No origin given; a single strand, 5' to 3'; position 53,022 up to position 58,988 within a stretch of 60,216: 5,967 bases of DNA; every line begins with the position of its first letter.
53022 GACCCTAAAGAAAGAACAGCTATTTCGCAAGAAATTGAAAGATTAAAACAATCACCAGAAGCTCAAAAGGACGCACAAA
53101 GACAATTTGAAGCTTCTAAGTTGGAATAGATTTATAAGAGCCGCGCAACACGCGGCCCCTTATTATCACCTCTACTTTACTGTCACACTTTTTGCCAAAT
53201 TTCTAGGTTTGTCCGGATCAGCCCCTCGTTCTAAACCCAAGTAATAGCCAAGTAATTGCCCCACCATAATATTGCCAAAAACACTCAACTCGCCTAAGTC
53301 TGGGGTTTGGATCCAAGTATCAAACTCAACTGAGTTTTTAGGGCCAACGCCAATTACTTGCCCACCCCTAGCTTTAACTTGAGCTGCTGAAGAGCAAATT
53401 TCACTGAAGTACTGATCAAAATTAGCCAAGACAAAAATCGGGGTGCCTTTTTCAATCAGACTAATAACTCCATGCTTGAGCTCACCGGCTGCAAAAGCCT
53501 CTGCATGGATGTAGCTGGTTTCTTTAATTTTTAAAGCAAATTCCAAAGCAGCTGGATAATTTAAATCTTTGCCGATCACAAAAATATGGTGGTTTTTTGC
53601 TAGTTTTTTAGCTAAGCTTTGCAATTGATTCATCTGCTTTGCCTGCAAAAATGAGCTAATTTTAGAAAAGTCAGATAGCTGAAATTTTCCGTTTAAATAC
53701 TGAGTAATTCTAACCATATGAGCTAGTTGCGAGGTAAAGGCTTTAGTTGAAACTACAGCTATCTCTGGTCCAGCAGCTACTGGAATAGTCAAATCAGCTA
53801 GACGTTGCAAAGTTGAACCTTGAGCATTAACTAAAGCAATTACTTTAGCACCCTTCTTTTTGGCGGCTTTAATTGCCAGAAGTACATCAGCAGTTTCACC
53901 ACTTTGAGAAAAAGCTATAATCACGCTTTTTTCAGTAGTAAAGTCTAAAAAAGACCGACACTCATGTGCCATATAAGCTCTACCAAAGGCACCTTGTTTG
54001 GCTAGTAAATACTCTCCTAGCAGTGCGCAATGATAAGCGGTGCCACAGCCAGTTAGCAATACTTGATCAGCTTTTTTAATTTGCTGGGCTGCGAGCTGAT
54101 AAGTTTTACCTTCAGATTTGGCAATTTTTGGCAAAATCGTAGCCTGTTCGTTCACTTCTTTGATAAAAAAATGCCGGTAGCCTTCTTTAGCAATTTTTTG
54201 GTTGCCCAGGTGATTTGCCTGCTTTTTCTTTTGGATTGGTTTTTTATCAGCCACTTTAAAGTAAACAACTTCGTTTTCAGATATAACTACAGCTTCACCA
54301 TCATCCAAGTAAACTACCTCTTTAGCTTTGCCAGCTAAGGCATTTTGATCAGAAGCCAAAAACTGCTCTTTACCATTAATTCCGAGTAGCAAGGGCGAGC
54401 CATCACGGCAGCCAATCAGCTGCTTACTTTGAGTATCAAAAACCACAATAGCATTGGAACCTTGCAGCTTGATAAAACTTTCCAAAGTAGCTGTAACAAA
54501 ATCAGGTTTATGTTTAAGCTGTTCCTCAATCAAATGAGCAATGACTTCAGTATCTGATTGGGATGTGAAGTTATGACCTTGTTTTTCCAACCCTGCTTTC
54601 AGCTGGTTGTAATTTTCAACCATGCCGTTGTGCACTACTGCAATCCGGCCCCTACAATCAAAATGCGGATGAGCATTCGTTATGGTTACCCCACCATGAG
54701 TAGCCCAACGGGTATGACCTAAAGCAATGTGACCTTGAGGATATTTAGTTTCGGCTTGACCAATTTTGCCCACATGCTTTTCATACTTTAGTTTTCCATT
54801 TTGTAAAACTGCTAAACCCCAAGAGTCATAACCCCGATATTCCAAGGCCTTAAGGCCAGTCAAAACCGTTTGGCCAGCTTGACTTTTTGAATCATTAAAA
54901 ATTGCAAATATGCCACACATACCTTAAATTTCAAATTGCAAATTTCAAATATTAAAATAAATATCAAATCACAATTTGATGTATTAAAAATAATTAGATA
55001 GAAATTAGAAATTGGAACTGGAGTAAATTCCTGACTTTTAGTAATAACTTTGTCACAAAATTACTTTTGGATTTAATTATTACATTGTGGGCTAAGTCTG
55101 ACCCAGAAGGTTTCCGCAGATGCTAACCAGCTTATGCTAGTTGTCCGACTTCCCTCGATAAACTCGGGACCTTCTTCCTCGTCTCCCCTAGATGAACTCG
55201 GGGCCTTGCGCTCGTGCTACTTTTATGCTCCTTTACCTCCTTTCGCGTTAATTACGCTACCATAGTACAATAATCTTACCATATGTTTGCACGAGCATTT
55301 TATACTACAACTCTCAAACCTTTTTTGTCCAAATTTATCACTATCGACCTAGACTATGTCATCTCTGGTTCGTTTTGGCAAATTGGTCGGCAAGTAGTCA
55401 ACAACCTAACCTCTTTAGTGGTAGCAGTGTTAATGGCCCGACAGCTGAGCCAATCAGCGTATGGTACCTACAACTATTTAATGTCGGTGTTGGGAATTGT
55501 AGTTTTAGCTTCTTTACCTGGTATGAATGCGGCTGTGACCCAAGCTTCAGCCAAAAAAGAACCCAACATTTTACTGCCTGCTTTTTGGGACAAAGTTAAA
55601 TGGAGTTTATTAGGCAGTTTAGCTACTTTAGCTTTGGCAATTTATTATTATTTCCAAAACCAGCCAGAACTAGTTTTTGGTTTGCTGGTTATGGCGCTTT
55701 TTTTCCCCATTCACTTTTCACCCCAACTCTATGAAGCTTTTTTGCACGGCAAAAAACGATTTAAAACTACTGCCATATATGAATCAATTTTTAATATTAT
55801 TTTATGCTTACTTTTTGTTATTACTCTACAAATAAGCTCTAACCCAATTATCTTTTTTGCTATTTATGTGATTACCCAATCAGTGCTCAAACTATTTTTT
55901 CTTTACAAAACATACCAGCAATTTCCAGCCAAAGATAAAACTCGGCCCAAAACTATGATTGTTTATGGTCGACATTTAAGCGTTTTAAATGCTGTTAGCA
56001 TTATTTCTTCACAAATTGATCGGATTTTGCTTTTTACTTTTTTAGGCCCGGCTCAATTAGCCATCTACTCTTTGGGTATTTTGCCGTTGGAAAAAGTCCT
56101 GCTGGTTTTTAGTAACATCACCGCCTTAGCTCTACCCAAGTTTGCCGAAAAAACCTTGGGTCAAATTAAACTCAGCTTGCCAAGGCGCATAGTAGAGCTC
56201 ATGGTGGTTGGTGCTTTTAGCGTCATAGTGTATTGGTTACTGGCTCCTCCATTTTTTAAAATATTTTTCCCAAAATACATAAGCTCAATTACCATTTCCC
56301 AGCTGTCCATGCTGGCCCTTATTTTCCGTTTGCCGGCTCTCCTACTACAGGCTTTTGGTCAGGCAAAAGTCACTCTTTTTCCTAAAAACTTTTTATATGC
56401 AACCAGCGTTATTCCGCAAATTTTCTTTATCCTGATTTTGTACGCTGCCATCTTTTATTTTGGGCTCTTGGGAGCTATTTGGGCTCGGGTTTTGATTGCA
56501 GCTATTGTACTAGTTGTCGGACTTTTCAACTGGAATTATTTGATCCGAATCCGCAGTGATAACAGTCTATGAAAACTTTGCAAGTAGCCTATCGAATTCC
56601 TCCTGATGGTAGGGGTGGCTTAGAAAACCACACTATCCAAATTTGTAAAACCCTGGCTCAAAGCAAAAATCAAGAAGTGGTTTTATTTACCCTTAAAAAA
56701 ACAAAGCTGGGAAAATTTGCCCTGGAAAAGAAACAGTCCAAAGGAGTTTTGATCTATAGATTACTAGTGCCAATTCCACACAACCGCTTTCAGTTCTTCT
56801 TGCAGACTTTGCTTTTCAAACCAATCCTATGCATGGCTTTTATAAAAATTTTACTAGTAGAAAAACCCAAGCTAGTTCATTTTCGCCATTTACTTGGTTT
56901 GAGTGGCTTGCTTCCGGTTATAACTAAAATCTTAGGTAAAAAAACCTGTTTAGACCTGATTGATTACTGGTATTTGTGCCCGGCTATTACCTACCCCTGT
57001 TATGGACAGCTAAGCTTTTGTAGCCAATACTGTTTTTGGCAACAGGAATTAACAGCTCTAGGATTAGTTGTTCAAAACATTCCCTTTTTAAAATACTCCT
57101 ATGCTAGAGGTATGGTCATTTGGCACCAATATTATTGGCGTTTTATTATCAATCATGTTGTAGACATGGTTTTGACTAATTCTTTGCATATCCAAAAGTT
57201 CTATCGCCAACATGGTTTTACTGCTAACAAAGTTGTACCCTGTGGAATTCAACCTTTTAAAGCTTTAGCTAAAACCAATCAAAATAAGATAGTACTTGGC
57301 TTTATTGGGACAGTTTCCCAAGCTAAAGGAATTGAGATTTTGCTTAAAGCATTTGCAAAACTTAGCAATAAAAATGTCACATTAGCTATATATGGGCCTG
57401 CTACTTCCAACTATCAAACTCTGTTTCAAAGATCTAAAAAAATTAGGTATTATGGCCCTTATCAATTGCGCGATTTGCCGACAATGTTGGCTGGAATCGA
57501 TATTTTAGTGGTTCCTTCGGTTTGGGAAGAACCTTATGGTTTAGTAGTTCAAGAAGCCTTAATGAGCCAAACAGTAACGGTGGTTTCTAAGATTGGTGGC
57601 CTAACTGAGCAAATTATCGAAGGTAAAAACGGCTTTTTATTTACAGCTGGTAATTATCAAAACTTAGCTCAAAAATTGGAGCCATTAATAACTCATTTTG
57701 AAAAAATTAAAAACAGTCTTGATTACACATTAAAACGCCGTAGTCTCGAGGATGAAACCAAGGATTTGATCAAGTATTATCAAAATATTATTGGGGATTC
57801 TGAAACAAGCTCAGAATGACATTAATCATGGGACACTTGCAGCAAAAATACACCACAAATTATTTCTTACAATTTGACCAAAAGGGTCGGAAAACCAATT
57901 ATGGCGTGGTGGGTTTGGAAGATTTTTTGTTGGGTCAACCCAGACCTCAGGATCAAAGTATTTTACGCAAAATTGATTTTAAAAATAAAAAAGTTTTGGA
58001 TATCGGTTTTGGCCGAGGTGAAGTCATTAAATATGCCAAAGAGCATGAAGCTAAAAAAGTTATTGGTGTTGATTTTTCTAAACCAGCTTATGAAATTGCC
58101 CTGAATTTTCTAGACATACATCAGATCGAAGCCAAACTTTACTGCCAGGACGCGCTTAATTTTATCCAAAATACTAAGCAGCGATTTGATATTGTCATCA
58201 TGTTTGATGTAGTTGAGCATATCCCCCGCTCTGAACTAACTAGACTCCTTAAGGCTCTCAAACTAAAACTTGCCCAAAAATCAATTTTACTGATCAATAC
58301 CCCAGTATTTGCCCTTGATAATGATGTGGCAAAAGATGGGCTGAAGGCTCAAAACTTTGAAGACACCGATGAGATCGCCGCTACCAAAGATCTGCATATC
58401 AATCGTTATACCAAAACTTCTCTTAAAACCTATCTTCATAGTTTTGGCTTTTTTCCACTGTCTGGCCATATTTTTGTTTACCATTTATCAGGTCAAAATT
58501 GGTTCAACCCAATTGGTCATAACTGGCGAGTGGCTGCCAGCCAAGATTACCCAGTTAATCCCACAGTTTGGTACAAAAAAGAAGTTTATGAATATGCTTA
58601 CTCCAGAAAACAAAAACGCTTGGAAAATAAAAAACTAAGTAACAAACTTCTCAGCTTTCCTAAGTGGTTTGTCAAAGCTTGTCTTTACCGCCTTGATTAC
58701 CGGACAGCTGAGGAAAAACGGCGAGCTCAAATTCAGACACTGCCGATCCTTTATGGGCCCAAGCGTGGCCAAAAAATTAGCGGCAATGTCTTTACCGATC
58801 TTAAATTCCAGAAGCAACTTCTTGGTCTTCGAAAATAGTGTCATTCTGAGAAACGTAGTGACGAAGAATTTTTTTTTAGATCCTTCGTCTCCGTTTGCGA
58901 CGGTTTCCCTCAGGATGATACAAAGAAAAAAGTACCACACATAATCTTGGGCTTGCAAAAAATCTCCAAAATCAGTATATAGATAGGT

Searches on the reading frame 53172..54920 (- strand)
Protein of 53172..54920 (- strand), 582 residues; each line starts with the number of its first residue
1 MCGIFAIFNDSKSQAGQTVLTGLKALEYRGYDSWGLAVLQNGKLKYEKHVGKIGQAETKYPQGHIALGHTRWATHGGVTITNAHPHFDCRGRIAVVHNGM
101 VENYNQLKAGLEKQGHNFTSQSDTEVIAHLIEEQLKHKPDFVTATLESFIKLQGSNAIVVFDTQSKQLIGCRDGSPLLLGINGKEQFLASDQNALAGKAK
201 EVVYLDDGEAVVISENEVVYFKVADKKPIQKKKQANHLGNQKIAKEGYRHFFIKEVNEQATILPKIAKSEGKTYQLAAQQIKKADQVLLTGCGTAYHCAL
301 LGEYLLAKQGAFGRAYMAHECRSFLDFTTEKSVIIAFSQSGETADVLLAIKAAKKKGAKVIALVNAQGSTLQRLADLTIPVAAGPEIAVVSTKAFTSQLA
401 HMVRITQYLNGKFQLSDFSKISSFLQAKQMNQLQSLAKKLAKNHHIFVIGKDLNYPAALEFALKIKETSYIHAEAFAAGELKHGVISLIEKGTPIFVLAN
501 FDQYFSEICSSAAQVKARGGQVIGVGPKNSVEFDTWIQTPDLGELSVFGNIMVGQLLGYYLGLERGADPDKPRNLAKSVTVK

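Call 5: find_related_loci(query=window:53172-54920:-, collection=genome_contigs, flank=2500)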
Query window:53172-54920:- (582 aa) in genome_contigs; peptide patterns used: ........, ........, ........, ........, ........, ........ (x = any residue, [..] = any of these).
42 stretches matched a pattern; 2 encode a relative of the query (tblastn E <= 1e-3); 2 distinct loci.
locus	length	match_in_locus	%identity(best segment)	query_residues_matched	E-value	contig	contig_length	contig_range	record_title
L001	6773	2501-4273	55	1-582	0e+0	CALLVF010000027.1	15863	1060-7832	MAG: uncultured Patescibacteria group bacterium isolate L1_Bin_METABAT__168_1 genome assembly, contig: c_000001389310, w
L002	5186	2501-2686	31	325-386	2e-5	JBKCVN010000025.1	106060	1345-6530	MAG: Alphaproteobacteria bacterium isolate samp_2047_semibin_547 samp_2047_3080880, whole genome shotgun sequence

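Call 45: search_protein_families(library=pfam, proteins=[window:53172-54920:-], max_evalue=0.001)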
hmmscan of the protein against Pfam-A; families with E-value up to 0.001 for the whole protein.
window:53172-54920:- (582 aa): 5 families
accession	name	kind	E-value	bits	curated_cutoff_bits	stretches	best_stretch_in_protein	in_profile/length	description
PF01380.27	SIS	-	5.7e-42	143.1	25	2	281-400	2-123/131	SIS domain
PF13522.11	GATase_6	-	3.1e-19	69.7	27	1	62-188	9-127/130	Glutamine amidotransferase domain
PF13537.11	GATase_7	-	1.3e-17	64.4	25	1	82-195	12-121/123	Glutamine amidotransferase domain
PF13580.11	SIS_2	-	5.3e-06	27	27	1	328-364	101-137/138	SIS domain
PF10432.14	bact-PGI_C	-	0.00027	21.3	24.5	0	431-571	3-140/151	Bacterial phospho-glucose isomerase C-terminal SIS domain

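Call 50: find_related_loci(query=window:53172-54920:-, collection=metagenome_contigs, flank=1500)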
Query window:53172-54920:- (582 aa) in metagenome_contigs; peptide patterns used: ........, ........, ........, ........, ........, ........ (x = any residue, [..] = any of these).
70 stretches matched a pattern, but none encodes a relative of the query by tblastn (E <= 1e-3).

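Call 51: find_encoding_contigs(protein=window:53172-54920:-, flank=1000, max_places=6)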
Protein window:53172-54920:- (582 aa): 3 contigs read that carry it; 1 place shown.
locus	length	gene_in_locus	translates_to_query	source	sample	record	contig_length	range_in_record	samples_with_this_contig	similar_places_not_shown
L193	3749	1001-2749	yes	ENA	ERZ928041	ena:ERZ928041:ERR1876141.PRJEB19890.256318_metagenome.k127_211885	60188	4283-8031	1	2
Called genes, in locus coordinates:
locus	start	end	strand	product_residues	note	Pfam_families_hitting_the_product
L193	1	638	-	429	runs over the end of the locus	PF01943:Polysacc_synt, PF13440:Polysacc_synt_3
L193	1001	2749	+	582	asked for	PF13522:GATase_6, PF13537:GATase_7, PF13580:SIS_2 (faint), PF01380:SIS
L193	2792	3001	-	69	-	-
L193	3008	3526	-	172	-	-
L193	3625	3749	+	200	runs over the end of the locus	-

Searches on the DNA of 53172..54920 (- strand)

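Call 7: search_rna_families(source=L001, threshold=evalue, max_evalue=0.01, show_alignments=2)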
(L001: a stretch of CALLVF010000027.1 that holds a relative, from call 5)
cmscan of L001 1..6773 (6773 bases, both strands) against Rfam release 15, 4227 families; matches with E-value up to 0.01: 1.
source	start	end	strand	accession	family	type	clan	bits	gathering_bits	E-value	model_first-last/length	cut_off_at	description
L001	2238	2397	+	RF00234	glmS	Cis-reg; riboswitch;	-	78.9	37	2e-17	1-167/167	no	glmS glucosamine-6-phosphate activated ribozyme aptamer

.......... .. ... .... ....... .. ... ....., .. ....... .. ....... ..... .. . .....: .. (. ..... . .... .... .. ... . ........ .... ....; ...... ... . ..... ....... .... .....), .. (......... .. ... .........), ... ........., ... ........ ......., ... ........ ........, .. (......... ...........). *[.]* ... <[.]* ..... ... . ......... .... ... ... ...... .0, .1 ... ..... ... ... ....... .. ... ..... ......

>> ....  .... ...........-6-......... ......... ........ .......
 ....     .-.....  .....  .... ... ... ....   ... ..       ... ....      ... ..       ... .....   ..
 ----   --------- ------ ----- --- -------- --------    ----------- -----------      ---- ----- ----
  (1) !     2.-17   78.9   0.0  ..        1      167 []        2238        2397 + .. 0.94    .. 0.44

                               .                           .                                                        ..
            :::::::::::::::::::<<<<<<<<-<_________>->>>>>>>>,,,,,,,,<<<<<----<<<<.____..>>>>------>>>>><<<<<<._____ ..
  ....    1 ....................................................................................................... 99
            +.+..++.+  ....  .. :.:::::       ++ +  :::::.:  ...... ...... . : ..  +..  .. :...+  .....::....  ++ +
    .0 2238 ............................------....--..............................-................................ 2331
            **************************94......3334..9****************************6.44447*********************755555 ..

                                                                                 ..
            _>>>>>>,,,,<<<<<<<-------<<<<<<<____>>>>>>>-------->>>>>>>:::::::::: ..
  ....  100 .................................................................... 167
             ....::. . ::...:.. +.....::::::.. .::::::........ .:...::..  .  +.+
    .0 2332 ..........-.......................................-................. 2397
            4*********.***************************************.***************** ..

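Call 44: search_with_rna_model(model_id=R1, sources=[L179, L180, L181, L182, L183, L184, L185, L186, L187, L188, L189, L190, L191, L192, L001, L047, L010, L044, L063, L066, L068, L043, L006, L008, L023], max_evalue=0.001, show_alignments=2)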
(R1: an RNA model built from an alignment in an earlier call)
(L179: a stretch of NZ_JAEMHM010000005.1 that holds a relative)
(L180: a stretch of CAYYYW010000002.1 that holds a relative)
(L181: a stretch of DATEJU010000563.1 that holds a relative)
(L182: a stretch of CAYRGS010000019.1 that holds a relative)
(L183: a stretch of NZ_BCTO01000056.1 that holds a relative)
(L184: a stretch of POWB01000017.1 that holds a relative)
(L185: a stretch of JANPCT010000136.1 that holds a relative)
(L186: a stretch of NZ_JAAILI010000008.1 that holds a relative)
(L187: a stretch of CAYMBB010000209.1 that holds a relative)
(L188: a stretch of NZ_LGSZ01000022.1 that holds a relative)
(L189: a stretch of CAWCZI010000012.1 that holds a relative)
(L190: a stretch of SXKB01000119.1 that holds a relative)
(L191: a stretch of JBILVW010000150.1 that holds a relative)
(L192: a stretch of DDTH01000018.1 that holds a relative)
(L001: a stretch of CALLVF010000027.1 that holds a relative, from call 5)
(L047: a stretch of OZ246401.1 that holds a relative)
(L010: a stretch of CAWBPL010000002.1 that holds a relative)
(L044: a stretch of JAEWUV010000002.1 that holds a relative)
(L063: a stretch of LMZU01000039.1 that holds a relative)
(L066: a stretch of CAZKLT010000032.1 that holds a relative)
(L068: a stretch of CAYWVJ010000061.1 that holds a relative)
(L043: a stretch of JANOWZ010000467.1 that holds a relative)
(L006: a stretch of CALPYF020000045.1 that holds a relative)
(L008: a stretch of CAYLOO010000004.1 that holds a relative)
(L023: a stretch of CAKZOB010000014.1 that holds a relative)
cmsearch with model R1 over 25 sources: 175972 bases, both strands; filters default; matches with E-value up to 0.001: 12.
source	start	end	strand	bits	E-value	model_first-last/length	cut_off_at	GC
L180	1945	2082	+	55.3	1.2e-12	1-95/95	no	0.54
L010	3119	3191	-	48.9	6.1e-11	1-95/95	no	0.52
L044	2466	2538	-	46.7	2.2e-10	1-95/95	no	0.59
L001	2245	2321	+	45.5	4.7e-10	1-95/95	no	0.57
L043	7259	7357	-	43.8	1.3e-09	1-95/95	no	0.63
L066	3228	3312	-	42.6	2.8e-09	1-95/95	no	0.58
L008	1924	2057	-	40.7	8.9e-09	1-95/95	no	0.64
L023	514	636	-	38.7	3e-08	1-95/95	no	0.67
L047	563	641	+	38.6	3.2e-08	1-95/95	no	0.59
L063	354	432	-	38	4.4e-08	1-95/95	no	0.58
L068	104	210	+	32.9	1e-06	1-95/95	no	0.64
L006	5259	5339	+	31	3.3e-06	1-95/95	no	0.69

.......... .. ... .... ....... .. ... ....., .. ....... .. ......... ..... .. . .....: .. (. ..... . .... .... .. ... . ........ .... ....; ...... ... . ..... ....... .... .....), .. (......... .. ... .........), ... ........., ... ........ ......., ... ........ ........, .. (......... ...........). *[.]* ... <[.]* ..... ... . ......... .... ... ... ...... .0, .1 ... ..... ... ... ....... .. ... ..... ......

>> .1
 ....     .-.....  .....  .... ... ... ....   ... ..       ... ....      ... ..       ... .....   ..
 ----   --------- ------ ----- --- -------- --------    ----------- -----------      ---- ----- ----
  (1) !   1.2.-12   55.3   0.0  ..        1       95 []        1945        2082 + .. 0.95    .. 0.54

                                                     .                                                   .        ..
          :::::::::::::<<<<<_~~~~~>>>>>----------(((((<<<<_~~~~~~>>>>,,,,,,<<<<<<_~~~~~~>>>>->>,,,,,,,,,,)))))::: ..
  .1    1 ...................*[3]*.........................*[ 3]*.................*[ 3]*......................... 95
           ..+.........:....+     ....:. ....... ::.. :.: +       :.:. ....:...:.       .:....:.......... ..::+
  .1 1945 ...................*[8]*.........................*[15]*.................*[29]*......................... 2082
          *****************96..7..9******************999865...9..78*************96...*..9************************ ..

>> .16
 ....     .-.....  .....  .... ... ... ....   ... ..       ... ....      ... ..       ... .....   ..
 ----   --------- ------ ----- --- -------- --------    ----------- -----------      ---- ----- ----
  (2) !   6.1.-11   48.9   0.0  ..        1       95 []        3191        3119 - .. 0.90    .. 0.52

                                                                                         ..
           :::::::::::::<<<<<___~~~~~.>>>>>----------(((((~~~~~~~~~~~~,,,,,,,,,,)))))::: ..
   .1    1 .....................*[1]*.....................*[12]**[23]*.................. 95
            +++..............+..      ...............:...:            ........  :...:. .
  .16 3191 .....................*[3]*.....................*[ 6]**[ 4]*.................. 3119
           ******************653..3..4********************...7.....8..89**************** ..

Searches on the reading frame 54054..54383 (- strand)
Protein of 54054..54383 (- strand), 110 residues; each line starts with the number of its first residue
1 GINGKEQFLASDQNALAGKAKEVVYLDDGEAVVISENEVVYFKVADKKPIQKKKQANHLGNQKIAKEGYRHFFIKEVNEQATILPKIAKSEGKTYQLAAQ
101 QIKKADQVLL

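Call 52: find_homologous_proteins(query=window:54054-54383:-, max_evalue=1e-10)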
Query seq(110 aa): 7 candidates shared short words with the query, none scored E <= 1e-10.

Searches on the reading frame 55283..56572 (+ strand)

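Call 45: search_protein_families(library=pfam, proteins=[window:55283-56572:+], max_evalue=0.001)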
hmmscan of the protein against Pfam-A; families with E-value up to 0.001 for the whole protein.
window:55283-56572:+ (429 aa): 2 families
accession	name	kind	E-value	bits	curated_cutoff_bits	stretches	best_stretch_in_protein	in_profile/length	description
PF01943.22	Polysacc_synt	-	4.9e-15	56.1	28.2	1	28-281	3-263/274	Polysaccharide biosynthesis protein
PF13440.11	Polysacc_synt_3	-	6e-12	45.8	23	1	50-288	1-241/293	Polysaccharide biosynthesis protein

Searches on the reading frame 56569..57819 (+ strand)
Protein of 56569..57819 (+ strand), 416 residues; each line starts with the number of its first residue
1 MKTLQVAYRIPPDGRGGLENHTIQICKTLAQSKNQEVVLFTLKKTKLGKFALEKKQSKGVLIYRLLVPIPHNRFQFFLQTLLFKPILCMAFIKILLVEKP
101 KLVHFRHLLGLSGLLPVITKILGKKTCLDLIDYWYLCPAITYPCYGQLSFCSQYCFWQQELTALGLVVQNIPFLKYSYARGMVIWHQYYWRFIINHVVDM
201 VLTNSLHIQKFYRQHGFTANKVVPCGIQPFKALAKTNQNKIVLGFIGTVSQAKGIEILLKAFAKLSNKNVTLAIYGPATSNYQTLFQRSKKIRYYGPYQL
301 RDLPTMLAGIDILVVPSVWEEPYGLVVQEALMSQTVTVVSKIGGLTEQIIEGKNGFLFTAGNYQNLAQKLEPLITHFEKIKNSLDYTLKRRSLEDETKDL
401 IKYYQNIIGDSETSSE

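Call 45: search_protein_families(library=pfam, proteins=[window:56569-57819:+], max_evalue=0.001)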
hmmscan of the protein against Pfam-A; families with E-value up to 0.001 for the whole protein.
window:56569-57819:+ (416 aa): 4 families
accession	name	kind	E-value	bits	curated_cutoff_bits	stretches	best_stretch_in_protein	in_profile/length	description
PF00534.26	Glycos_transf_1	-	1.5e-25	90.1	26.4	1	236-375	11-157/172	Glycosyl transferases group 1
PF13692.12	Glyco_trans_1_4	-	1.7e-23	83.9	27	1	242-375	3-141/142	Glycosyl transferases group 1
PF13439.12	Glyco_transf_4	-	1.9e-06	28.4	28.5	0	16-110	2-83/170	Glycosyltransferase Family 4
PF20706.3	GT4-conflict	-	0.00081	18.9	26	0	249-349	206-320/385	Family 4 Glycosyltransferase in conflict systems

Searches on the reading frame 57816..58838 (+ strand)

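Call 45: search_protein_families(library=pfam, proteins=[window:57816-58838:+], max_evalue=0.001)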
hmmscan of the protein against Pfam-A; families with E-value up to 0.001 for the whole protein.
window:57816-58838:+ (340 aa): 11 families
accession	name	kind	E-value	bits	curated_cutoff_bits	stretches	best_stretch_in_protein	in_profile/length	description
PF13489.12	Methyltransf_23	-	1.5e-16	61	27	1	53-212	19-159/164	Methyltransferase domain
PF13649.12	Methyltransf_25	-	1.4e-12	48.6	27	1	60-149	1-90/97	Methyltransferase domain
PF13847.12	Methyltransf_31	-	7.2e-10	39.2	27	1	56-172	3-114/145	Methyltransferase domain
PF08241.18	Methyltransf_11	-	3.6e-09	37.6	21.2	1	61-153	1-88/95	Methyltransferase domain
PF02353.26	CMAS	-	3.3e-08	33.6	27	1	49-176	54-180/273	Mycolic acid cyclopropane synthetase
PF08242.18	Methyltransf_12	-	5.7e-08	33.8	30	1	61-150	1-90/98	Methyltransferase domain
PF02390.23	Methyltransf_4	-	6.5e-06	26.2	24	1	57-198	2-156/173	Putative methyltransferase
PF01728.25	FtsJ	-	4e-05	24.1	24.1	1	52-138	15-105/181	FtsJ-like methyltransferase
PF01564.23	Spermine_synth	-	0.00011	22.2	22.9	1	56-172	18-142/186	Spermine/spermidine synthase domain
PF08003.17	Methyltransf_9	-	0.00074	19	23.8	1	49-168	107-225/315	Protein of unknown function (DUF1698)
PF05175.20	MTS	-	0.00097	19.2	23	0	54-129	28-104/170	Methyltransferase small domain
